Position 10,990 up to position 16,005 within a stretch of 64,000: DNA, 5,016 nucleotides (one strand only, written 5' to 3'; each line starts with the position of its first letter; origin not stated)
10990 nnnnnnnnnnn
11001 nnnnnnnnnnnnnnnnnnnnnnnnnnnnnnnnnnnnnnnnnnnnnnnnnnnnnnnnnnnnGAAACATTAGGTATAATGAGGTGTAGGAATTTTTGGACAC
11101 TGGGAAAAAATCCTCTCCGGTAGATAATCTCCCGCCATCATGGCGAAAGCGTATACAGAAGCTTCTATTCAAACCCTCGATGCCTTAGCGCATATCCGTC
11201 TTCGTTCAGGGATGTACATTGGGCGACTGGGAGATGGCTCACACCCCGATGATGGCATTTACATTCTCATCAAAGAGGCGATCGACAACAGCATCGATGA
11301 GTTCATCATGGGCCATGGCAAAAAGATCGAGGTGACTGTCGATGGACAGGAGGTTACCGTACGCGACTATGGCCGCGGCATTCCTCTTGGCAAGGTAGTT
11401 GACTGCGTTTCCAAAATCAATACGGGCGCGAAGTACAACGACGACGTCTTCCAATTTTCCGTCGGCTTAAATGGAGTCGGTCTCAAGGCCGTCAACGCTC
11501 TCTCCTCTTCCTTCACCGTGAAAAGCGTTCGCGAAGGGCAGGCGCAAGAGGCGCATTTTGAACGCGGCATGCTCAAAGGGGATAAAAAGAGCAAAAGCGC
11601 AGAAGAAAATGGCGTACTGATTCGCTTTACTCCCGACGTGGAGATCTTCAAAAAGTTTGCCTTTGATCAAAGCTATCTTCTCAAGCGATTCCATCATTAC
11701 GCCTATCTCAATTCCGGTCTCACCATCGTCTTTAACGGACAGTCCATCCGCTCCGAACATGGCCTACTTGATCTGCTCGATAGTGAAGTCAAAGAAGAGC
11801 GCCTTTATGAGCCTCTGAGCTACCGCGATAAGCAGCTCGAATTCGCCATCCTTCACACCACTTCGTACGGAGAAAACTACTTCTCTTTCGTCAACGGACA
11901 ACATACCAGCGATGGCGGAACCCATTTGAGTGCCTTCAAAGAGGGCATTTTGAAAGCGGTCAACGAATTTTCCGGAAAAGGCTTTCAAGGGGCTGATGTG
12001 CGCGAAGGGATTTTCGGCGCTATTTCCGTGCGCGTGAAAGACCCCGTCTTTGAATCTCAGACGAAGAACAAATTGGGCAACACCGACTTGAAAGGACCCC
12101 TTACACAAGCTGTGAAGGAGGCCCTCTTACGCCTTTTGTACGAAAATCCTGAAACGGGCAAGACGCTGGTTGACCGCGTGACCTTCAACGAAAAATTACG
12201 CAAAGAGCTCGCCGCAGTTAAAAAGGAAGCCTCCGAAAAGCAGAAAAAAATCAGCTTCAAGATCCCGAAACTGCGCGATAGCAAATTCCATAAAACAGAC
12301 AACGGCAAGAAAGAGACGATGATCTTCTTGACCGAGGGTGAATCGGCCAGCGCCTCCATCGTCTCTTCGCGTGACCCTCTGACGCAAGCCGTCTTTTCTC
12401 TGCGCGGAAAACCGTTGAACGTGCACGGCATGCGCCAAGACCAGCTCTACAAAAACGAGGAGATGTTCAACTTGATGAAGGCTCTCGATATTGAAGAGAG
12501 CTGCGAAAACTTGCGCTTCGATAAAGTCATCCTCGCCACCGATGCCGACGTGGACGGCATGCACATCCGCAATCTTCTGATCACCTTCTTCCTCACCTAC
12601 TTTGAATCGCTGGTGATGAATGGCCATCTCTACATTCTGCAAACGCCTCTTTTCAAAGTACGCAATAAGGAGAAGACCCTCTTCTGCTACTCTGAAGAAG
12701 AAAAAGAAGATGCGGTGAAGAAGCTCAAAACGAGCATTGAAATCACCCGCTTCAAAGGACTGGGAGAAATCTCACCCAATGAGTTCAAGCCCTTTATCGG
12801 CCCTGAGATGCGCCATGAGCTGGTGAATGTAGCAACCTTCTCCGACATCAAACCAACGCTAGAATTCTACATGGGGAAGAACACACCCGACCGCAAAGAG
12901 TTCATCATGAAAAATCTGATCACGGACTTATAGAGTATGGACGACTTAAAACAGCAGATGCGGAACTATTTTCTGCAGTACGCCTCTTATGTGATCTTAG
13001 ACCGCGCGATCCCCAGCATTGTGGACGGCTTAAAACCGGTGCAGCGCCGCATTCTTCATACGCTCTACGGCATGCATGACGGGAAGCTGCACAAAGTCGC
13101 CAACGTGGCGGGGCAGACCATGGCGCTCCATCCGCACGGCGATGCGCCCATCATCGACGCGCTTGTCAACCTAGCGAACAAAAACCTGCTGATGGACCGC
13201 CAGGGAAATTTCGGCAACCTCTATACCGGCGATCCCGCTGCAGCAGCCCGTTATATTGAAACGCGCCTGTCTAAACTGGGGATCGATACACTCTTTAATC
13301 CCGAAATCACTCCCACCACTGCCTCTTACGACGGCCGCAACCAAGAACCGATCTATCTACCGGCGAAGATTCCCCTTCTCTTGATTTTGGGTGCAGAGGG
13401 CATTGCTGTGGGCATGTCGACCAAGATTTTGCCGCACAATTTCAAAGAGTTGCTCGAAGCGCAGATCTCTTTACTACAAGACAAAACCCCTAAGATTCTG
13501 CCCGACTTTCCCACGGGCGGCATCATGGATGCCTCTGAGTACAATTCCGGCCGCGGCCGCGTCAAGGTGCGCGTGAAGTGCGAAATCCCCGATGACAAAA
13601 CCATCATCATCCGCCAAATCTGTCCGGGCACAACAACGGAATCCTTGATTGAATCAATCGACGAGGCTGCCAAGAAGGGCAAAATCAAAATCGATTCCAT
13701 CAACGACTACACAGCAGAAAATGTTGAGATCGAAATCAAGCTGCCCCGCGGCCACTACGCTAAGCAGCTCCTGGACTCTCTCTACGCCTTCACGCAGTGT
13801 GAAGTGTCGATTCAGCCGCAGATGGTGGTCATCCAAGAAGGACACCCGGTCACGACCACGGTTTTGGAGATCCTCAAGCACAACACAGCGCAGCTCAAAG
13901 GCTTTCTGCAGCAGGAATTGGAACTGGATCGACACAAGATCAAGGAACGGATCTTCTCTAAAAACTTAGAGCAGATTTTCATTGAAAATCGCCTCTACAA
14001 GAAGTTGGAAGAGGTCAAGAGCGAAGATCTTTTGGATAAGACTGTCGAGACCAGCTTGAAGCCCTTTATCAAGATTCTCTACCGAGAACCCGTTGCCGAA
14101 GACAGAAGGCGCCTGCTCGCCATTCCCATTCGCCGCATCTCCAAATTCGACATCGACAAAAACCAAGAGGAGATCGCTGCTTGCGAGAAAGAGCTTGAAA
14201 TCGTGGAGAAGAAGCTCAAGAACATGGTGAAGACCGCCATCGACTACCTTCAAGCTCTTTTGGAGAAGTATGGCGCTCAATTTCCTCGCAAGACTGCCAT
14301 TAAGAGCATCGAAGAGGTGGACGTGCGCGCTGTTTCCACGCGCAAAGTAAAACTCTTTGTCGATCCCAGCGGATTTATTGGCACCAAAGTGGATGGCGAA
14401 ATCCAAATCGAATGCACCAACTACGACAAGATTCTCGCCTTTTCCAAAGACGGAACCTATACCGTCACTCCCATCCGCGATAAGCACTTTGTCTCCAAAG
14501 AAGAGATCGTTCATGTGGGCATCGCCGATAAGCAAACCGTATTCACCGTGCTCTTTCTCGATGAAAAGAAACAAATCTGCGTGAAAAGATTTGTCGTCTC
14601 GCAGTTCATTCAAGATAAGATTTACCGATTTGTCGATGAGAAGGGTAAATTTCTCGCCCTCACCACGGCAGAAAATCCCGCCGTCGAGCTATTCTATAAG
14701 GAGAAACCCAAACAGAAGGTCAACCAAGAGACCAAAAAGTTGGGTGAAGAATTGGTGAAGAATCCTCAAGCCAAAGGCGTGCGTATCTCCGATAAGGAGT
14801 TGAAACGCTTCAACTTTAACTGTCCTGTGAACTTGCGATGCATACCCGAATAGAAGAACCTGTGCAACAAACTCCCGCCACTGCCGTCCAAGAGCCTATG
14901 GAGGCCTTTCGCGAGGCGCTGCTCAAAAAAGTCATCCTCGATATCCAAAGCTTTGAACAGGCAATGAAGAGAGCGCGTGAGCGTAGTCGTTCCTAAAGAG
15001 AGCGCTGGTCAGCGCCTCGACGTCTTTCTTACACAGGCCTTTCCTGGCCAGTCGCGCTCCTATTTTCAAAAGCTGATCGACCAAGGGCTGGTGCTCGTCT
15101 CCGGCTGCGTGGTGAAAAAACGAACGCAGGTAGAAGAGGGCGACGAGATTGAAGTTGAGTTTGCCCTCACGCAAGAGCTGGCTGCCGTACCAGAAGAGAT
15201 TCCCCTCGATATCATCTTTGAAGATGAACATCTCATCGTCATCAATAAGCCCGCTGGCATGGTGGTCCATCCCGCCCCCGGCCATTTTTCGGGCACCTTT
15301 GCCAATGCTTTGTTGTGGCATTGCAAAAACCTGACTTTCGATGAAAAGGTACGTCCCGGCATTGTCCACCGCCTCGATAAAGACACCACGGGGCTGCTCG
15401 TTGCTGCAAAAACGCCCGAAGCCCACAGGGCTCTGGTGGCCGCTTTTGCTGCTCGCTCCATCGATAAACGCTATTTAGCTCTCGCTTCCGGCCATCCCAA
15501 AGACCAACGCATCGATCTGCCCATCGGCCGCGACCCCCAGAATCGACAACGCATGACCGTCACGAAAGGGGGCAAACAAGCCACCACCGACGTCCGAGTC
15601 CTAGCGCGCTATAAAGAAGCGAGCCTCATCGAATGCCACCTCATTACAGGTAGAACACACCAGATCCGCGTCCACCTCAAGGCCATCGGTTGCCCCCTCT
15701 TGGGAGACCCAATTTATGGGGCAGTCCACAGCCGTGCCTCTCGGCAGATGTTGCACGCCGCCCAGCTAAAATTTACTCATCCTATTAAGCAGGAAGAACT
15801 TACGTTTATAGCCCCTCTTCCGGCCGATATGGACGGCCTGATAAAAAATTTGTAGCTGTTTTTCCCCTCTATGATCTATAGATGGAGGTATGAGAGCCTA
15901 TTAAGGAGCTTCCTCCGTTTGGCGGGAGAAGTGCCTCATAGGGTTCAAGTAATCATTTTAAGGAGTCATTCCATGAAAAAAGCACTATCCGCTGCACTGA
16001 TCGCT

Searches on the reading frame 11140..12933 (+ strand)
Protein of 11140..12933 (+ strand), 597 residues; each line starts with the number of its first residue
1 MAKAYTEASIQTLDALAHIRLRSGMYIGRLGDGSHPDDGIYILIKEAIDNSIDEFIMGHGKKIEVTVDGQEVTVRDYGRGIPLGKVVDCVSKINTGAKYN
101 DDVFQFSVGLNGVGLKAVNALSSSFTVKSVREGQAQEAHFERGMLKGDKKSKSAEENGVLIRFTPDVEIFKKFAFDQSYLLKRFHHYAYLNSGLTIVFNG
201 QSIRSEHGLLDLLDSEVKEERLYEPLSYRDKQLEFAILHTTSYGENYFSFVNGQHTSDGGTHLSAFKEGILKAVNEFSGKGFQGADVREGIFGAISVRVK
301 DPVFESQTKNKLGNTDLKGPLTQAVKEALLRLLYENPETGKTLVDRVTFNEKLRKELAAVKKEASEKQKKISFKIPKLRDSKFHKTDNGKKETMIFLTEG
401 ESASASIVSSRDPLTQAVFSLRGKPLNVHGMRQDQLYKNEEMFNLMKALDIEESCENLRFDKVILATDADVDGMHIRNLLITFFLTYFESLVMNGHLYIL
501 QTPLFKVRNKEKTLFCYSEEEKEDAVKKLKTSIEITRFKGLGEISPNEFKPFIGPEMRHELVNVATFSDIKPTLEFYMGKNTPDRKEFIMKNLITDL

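Call 24: search_protein_families(library=pfam, proteins=[window:11140-12933:+], max_evalue=0.00001)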
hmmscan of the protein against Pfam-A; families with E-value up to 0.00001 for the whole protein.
window:11140-12933:+ (597 aa): 4 families
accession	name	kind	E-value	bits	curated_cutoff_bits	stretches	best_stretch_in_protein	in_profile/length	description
PF00204.31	DNA_gyraseB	-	1.4e-32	113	27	1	214-359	7-169/173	DNA gyrase B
PF01751.28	Toprim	-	4.7e-14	52.8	23.1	1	395-499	2-93/96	Toprim domain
PF02518.31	HATPase_c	-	3.3e-09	37.6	26.4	1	38-127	4-93/111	Histidine kinase-, DNA gyrase B-, and HSP90-like ATPase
PF00986.26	DNA_gyraseB_C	-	3.6e-07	30.7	29.8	1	531-590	2-63/63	DNA gyrase B subunit, carboxyl terminus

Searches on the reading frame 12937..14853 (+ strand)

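Call 25: search_protein_families(library=pfam, proteins=[window:12937-14853:+], max_evalue=0.00001)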
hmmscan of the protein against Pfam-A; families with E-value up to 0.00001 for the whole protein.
window:12937-14853:+ (638 aa): 1 family
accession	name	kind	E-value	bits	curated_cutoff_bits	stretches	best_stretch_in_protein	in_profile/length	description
PF00521.26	DNA_topoisoIV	-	5.4e-103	345.6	31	1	23-433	1-426/432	DNA gyrase/topoisomerase IV, subunit A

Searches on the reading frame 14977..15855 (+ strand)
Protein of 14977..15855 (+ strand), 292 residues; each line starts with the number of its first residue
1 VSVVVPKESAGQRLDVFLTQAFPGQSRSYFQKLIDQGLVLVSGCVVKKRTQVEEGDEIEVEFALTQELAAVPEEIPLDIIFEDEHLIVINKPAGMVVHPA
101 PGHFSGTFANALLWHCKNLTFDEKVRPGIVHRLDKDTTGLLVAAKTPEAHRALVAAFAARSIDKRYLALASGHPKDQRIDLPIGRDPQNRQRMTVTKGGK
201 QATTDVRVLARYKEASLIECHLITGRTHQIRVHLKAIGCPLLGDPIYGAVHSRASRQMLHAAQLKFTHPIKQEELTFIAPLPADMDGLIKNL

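Call 25: search_protein_families(library=pfam, proteins=[window:14977-15855:+], max_evalue=0.00001)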
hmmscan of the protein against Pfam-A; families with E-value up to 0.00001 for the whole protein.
window:14977-15855:+ (292 aa): 2 families
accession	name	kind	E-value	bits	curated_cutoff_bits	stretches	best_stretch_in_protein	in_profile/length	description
PF00849.27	PseudoU_synth_2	-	2.8e-36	125.5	26.8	1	85-235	1-151/152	RNA pseudouridylate synthase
PF01479.30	S4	-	8.6e-11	41.8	22.8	1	12-58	1-48/48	S4 domain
